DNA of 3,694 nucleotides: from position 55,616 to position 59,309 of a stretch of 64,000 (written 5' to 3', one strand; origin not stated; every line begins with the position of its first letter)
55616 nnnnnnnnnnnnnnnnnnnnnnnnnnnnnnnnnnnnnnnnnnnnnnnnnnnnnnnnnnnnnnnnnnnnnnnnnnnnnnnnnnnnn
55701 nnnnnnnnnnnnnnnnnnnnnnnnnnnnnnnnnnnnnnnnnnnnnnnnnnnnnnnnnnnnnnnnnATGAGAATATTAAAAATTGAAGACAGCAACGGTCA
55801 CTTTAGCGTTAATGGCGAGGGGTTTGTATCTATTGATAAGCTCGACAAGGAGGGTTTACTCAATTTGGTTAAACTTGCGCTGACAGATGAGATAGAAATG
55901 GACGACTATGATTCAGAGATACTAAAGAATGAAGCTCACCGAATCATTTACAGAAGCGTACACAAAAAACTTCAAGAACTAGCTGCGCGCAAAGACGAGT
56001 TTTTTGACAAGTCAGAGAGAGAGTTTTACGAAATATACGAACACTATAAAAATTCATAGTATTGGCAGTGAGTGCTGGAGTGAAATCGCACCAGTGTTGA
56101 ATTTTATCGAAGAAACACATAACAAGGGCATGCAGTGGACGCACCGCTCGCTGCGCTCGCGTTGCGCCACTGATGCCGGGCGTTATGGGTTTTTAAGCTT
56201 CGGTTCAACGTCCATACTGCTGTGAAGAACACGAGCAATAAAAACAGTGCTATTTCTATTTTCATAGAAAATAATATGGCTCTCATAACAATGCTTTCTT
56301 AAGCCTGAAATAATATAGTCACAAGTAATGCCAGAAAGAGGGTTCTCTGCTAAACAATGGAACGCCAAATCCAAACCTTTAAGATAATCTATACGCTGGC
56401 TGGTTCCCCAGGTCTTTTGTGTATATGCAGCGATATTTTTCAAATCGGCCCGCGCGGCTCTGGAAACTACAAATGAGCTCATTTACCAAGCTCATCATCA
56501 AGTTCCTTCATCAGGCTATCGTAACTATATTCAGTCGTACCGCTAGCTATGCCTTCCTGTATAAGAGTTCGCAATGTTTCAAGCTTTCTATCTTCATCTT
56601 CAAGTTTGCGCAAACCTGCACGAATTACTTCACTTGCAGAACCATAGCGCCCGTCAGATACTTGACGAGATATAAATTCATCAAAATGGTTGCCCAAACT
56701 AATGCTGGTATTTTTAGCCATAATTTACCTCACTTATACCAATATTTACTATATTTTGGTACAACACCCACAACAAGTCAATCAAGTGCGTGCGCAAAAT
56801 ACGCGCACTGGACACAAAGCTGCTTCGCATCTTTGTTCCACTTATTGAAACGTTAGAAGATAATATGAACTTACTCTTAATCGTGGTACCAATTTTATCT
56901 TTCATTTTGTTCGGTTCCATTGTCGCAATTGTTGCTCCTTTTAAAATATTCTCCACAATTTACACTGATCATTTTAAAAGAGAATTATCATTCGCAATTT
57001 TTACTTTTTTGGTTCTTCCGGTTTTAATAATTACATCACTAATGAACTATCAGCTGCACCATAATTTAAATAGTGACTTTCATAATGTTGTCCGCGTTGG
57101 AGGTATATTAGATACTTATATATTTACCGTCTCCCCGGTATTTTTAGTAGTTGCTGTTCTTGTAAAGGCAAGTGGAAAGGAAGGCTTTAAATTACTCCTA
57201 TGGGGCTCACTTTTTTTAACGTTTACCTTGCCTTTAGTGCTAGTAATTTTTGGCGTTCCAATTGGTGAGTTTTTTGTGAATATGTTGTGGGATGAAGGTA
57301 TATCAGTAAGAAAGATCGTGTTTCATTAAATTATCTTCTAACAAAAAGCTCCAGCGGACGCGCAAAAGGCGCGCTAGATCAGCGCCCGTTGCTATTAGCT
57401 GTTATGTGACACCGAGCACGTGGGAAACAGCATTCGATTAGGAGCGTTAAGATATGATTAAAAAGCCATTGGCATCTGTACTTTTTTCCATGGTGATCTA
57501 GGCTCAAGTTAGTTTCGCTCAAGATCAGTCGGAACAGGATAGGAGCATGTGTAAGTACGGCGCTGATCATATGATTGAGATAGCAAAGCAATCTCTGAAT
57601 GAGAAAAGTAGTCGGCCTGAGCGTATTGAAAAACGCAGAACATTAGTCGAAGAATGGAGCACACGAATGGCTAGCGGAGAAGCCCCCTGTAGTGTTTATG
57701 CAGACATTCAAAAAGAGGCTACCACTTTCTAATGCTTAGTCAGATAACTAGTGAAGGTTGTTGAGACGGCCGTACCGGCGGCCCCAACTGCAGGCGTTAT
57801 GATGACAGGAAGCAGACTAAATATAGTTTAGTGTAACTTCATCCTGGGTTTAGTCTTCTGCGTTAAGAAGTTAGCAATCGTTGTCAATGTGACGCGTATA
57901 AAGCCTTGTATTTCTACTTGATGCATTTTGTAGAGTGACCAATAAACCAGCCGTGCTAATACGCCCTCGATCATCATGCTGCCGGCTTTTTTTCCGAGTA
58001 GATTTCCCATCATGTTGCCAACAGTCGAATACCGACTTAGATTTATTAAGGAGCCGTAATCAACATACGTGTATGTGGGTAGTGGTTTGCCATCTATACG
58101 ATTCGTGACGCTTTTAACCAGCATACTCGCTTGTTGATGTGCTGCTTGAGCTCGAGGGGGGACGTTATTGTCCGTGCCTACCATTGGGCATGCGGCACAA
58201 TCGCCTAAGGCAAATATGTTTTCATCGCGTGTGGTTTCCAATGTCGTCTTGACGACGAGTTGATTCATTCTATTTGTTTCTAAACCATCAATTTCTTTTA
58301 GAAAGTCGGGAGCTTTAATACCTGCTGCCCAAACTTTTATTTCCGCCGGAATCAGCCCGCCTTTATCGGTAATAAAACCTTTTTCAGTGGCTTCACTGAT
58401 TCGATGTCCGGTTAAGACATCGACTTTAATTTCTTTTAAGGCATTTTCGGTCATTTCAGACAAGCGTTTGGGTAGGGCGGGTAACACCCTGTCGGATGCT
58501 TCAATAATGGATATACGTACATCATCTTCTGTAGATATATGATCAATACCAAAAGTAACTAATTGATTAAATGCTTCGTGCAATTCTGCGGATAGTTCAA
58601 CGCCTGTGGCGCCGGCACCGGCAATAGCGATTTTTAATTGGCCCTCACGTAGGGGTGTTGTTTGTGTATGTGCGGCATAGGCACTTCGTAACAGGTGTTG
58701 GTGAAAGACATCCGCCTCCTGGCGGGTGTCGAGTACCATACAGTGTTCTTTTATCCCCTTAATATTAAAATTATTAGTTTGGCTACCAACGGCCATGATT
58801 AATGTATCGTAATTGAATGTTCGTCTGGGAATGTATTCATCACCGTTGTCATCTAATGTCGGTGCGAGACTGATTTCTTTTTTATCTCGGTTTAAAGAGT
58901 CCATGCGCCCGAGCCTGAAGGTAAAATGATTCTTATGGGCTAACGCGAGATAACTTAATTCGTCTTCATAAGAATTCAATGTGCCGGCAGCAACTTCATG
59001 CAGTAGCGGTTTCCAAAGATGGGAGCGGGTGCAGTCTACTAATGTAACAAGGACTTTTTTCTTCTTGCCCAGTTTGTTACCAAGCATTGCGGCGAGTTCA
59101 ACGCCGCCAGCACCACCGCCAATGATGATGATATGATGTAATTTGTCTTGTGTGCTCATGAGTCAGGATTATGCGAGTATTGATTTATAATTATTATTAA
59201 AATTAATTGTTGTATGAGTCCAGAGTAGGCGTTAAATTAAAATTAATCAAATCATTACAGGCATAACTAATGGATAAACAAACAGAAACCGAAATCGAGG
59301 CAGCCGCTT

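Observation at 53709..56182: Large two-gene integron cassette: PHP phosphoesterase-ABC/SMC ATPase fusion plus coupled 97-aa acidic protein, a candidate novel defence system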

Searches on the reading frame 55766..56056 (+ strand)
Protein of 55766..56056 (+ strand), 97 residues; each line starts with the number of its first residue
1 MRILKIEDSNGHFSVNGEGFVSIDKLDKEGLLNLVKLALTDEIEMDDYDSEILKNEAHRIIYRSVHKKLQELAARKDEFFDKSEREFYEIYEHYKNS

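Call 3: search_protein_families(library=pfam, proteins=[window:55766-56056:+], max_evalue=1)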
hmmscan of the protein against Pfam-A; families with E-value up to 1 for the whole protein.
window:55766-56056:+ (97 aa): 0 families

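Call 4: search_protein_families(library=padloc, proteins=[window:55766-56056:+], max_evalue=1)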
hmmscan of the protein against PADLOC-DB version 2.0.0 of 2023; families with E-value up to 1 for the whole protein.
window:55766-56056:+ (97 aa): 3 families
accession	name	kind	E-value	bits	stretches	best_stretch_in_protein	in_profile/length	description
PDLC04682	PDC-M49B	-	1.6e-31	106.9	1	1-96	1-96/97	-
PDLC04683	PDC-M49B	-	4.4e-13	47.7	1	1-95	1-97/135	-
PDLC04681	PDC-M49B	-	0.0011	17.4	1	1-89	1-91/94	-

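Call 5: search_protein_families(library=ncbifam, proteins=[window:55766-56056:+], max_evalue=1)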
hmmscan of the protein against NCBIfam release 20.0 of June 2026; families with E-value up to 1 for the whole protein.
window:55766-56056:+ (97 aa): 1 family
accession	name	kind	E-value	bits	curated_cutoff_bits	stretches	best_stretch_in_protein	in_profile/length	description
NF000766.0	PRK00049.1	subfamily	0.089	11.6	449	1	23-87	138-209/396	elongation factor Tu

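Call 8: search_protein_families(library=phrogs, proteins=[window:55766-56056:+], max_evalue=1)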
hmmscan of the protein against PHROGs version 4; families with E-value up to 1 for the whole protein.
window:55766-56056:+ (97 aa): 1 family
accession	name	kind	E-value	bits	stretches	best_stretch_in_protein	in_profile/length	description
phrog_8663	-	unknown function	0.014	15.4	1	14-67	139-193/314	-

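Call 34: find_homologous_proteins(query=window:55766-56056:+, max_evalue=0.001)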
Query window:55766-56056:+ (97 aa): 34 proteins with E <= 0.001 among 35 candidates.
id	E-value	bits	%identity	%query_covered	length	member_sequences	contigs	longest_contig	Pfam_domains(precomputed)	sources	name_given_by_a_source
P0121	4.6e-55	201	100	100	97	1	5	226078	-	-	-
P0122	5.2e-48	179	90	100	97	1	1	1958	-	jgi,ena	-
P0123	2.4e-46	174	88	100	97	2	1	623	-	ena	-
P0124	1.6e-45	171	86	100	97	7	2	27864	-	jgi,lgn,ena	-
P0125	1.8e-44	168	84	100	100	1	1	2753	-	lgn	-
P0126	3.5e-43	163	82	100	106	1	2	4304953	-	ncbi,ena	-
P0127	6.0e-43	163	84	100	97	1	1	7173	-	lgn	-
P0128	9.7e-43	162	82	99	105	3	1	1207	-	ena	-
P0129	1.6e-42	161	81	100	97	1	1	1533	-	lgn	-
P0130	1.9e-42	161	81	100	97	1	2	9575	-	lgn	-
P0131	2.4e-42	161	80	100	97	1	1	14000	-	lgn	-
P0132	2.5e-42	161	81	100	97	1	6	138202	-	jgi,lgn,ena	jgi:hypothetical protein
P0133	6.5e-42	159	80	100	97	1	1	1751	-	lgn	-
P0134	1.1e-41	159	80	100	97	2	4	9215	-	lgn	-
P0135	1.5e-41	158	78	100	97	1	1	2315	-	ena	-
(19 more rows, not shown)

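Call 37: find_homologous_proteins(query=A1, max_evalue=0.001)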
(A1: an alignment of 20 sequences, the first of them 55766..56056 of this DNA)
Query A1 (20 sequences) (97 aa, profile of the alignment): 268 proteins with E <= 0.001 among 1777 candidates; the best 120 are listed.
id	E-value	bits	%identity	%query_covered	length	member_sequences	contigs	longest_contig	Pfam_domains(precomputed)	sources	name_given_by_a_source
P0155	1.1e-32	130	38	100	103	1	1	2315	-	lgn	-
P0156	1.2e-32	130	39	100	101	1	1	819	-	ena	-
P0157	4.4e-32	128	39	81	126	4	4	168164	-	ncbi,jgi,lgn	jgi:hypothetical protein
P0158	4.7e-32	128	40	98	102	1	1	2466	-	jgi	-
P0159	7.6e-32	127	37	97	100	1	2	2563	-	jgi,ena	-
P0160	9.7e-32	127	51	98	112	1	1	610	-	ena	-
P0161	1.0e-31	127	39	99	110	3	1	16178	-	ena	-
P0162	1.1e-31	127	33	100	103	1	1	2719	-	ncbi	-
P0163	2.2e-31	126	49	98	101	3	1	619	-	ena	-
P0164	2.3e-31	126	39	97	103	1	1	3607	-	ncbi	-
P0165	2.4e-31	126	41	97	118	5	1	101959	-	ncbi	-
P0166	3.1e-31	125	39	97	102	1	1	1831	-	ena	-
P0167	3.7e-31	125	40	97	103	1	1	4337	-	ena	-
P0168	4.7e-31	125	38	97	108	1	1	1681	-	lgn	-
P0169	5.6e-31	124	43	99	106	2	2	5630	-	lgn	-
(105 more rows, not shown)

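Call 46: predict_structure(alignment_id=A3)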
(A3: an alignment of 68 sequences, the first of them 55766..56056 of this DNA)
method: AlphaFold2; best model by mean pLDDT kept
length: 97 residues; sequences in the alignment: 68
mean_pLDDT: 94.5   pTM: 0.80
mean pLDDT of the five models: 94.5, 93.9, 90.8, 88.8, 83.1
residues with pLDDT >= 90: 89; 70-90: 8; 50-70: 0; < 50: 0
segments of 3 or more residues with pLDDT < 50: none
pLDDT, mean of each block of 10 residues (from residue 1): 96 91 97 95 94 96 98 95 94 87
secondary structure, 60 per line:
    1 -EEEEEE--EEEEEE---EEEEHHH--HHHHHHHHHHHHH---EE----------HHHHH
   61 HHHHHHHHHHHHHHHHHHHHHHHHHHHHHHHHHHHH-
elements in order: E2-7 E10-15 E19-22 H28-40 H56-96

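Call 49: fold_search(model_id=the predicted structure, library=pdb)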
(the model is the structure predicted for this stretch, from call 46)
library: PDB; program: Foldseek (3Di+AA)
matches with E <= 10: 46; with E <= 0.001: 0
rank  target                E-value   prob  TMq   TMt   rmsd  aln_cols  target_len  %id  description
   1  1wra_A                1.5e+00  0.30  0.36  0.13   3.4        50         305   14  Crystal Structure of Phosphorylcholine Esterase Domain of the Virulence Factor Choline Binding Protein E from Streptoc (released 2005-05-31)
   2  6ml0                  2.3e+00  0.03  0.14  0.07   9.5        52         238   12  Crystal structure of the periplasmic Lysine-, Arginine-, Ornithine-binding protein (LAO) S69A mutant from Salmonella typ (released 2019-08-07)
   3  2q2a_A                2.3e+00  0.03  0.14  0.07   9.3        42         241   21  Crystal structures of the arginine-, lysine-, histidine-binding protein ArtJ from the thermophilic bacterium Geobacill (released 2008-01-15)
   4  5lqx_H                2.6e+00  0.04  0.23  0.18  16.4        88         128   16  Structure of F-ATPase from Pichia angusta, state3 (released 2016-11-16)
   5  6mld                  2.6e+00  0.02  0.15  0.07   9.6        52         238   12  Crystal structure of the periplasmic Lysine-, Arginine-, Ornithine-binding protein (LAO) F52A mutant from Salmonella typ (released 2019-08-07)
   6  4oen_A                3.4e+00  0.02  0.13  0.08   9.5        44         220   16  Crystal structure of the second substrate binding domain of a putative amino acid ABC transporter from Streptococcus p (released 2014-01-22)
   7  7ubz_D                3.6e+00  0.03  0.18  0.09  12.9        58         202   14  Chymotrypsin digested toxin/immunity complex for a T6SS lipase effector from E. cloacae (released 2022-08-24)
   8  2q2c_A                3.6e+00  0.02  0.14  0.07   9.3        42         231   21  Crystal structures of the arginine-, lysine-, histidine-binding protein ArtJ from the thermophilic bacterium Geobacill (released 2008-01-15)
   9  6mkx                  3.6e+00  0.02  0.14  0.07   9.6        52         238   12  Crystal structure of the periplasmic Lysine-, Arginine-, Ornithine-binding protein (LAO) R77A mutant from Salmonella typ (released 2019-08-07)
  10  8oz6_A                4.1e+00  0.10  0.32  0.09   5.4        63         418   19  cryoEM structure of SPARTA complex ligand-free (released 2023-08-16)
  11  2pvu                  4.4e+00  0.02  0.14  0.07   9.3        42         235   21  Crystal structures of the arginine-, lysine-, histidine-binding protein ArtJ from the thermophilic bacterium Geobacillus (released 2008-01-15)
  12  6xks_A                5.0e+00  0.02  0.14  0.11   9.6        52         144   12  Crystal structure of domain A from the periplasmic Lysine-, Arginine-, Ornithine-binding protein (LAO) of Salmonella t (released 2021-07-14)
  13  4oen_B                5.0e+00  0.02  0.13  0.08   9.4        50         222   14  Crystal structure of the second substrate binding domain of a putative amino acid ABC transporter from Streptococcus p (released 2014-01-22)
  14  5ot8_A                5.0e+00  0.02  0.14  0.07   9.7        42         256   14  Structure of the periplasmic binding protein (PBP) NocT-G97S mutant from A. tumefaciens C58 in complex with octopine. (released 2017-12-20)
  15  5ovz_A                5.3e+00  0.02  0.13  0.06   9.8        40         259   15  High resolution structure of the PBP NocT in complex with nopaline (released 2018-10-10)
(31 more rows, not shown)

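Call 82: fold_search(model_id=the predicted structure, library=viral)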
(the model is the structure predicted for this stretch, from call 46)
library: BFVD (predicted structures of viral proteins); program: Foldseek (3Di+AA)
matches with E <= 10: 132; with E <= 0.001: 0
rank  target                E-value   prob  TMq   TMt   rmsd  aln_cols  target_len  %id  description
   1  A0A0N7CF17            7.2e-01  0.21  0.29  0.16  10.2        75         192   17  (no name in the UniProt tables at hand)
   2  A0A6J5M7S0            7.7e-01  0.51  0.41  0.48   8.6        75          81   21  Uncharacterized protein [uncultured Caudovirales phage]
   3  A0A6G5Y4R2            8.8e-01  0.14  0.31  0.40  12.3        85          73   16  (no name in the UniProt tables at hand)
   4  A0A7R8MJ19            1.1e+00  0.12  0.26  0.20   7.8        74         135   16  (no name in the UniProt tables at hand)
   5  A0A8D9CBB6            1.2e+00  0.16  0.31  0.30   8.7        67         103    9  Uncharacterized protein [uncultured marine phage]
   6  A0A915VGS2            1.2e+00  0.06  0.23  0.16  13.0       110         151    9  (no name in the UniProt tables at hand)
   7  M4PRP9                1.5e+00  0.15  0.31  0.30  10.0        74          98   14  Uncharacterized protein [Sulfitobacter phage phiCB2047-B]
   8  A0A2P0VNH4            1.9e+00  0.33  0.46  0.36   4.3        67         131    9  Uncharacterized protein [Tetraselmis virus 1]
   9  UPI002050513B         2.0e+00  0.12  0.30  0.42   8.2        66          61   14  (no name look-up for this kind of identifier)
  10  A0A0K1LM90            2.0e+00  0.06  0.24  0.22  10.3        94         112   10  Uncharacterized protein [Caulobacter phage Seuss]
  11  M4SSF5                2.0e+00  0.04  0.21  0.24  12.5        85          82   15  Uncharacterized protein [Cyanophage KBS-P-1A]
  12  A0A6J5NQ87            2.2e+00  0.14  0.38  0.27  11.4        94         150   15  Uncharacterized protein [uncultured Caudovirales phage]
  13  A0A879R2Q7            2.6e+00  0.08  0.31  0.16  13.4        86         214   16  DUF4376 domain-containing protein [Synechococcus phage S-SRM01]
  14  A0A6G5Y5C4            2.6e+00  0.06  0.29  0.26   8.9        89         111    8  (no name in the UniProt tables at hand)
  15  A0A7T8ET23            2.6e+00  0.03  0.21  0.09  14.6       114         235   14  (no name in the UniProt tables at hand)
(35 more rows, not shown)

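Call 86: search_protein_representatives(alignment_id=A3)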
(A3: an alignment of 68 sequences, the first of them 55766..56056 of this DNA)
Query: 68 sequences, 103 profile positions. Proteins with E-value up to 0.001 (for the whole library): 489; up to 1e-10: 324; up to 1e-30: 18. The best 150 are listed.
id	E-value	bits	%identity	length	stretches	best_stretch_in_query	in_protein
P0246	2.0e-36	140.5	-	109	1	1-102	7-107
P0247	2.9e-36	140.0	-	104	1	1-100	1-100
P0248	1.8e-34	134.3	-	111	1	1-101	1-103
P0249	2.4e-34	133.8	-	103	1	1-101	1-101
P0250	2.7e-34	133.7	-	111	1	1-98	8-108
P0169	4.6e-34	132.9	-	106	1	1-97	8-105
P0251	5.2e-34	132.8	-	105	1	1-96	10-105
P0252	1.0e-33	131.8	-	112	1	1-101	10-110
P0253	2.9e-33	130.4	-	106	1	1-100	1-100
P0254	5.3e-33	129.5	-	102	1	1-99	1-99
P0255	2.3e-32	127.5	-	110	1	1-96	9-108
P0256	2.7e-32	127.3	-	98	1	1-97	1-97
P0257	3.0e-32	127.1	-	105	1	1-96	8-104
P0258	1.1e-31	125.3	-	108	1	1-101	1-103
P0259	1.3e-31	125.1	-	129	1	1-101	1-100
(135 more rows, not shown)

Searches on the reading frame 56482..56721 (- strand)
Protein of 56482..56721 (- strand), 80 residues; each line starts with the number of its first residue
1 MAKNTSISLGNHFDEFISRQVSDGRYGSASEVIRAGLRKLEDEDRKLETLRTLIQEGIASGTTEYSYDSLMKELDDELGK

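Call 16: search_protein_families(library=ncbifam, proteins=[window:56482-56721:-], max_evalue=0.001)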
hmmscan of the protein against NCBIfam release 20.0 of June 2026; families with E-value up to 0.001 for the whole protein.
window:56482-56721:- (80 aa): 1 family
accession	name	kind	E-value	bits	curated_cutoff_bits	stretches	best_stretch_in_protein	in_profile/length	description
TIGR02606.1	antidote_CC2985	hypoth_equivalog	3e-27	94.4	46.2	1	4-70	1-68/70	type II toxin-antitoxin system ParD family antitoxin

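Call 81: search_protein_families(library=padloc, proteins=[window:56482-56721:-], max_evalue=0.01)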
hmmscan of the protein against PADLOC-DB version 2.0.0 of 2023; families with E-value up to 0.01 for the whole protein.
window:56482-56721:- (80 aa): 0 families

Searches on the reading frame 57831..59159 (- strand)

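Call 16: search_protein_families(library=ncbifam, proteins=[window:57831-59159:-], max_evalue=0.001)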
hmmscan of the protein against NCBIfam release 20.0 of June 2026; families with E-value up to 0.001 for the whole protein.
window:57831-59159:- (443 aa): 20 families
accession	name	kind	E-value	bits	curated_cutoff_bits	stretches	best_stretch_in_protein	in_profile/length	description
TIGR03169.1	Nterm_to_SelD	hypoth_equivalog_domain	1.2e-32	113.7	310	1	38-384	28-341/365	pyridine nucleotide-disulfide oxidoreductase family protein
TIGR01350.1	lipoamide_DH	equivalog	5.4e-15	55.1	408.8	1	113-365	128-347/461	dihydrolipoyl dehydrogenase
TIGR03385.1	CoA_CoA_reduc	equivalog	1.6e-14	53.5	578.8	1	113-351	98-313/439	CoA-disulfide reductase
NF003437.0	PRK04965.1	equivalog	2.8e-13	49.6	392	1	113-323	96-276/378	NADH:flavorubredoxin reductase NorW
NF049943.1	SQR_III_seleno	exception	4.7e-12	45.5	525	1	9-360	2-321/406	type III sulfide quinone reductase, selenoprotein subtype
NF046103.1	NOXase_Strep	equivalog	6.2e-12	45.2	600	1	114-323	99-282/442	H2O-forming NADH oxidase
NF042949.2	3PPDioc_HcaD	equivalog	1.2e-11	44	450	1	9-368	3-322/386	3-phenylpropionate/cinnamic acid dioxygenase ferredoxin--NAD(+) reductase subunit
NF007123.0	PRK09564.1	equivalog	2.3e-11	43.1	458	1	116-350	103-313/444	CoA-disulfide reductase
TIGR04369.1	fusion_not_SelD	hypoth_equivalog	7.8e-11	40.8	700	1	29-362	18-287/701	oxidoreductase/SelD-related fusion protein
NF003585.0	PRK05249.1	equivalog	1.6e-08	33.6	465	1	213-334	199-325/464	Si-specific NAD(P)(+) transhydrogenase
NF004945.0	PRK06292.2-3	equivalog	1.7e-08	33.8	494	1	113-326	126-309/457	dihydrolipoyl dehydrogenase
TIGR02053.1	MerA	equivalog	1.2e-07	31.1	454.45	1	113-326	126-312/465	mercury(II) reductase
TIGR02374.1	nitri_red_nirB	equivalog_domain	1.3e-07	30.5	578.35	1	113-324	93-280/794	nitrite reductase large subunit NirB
NF004943.0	PRK06292.2-1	equivalog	1.9e-06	27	432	0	214-322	195-308/456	dihydrolipoyl dehydrogenase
NF045599.1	bili_reduct_long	exception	7.1e-06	24.5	750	0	6-164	503-638/641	bilirubin reductase, long form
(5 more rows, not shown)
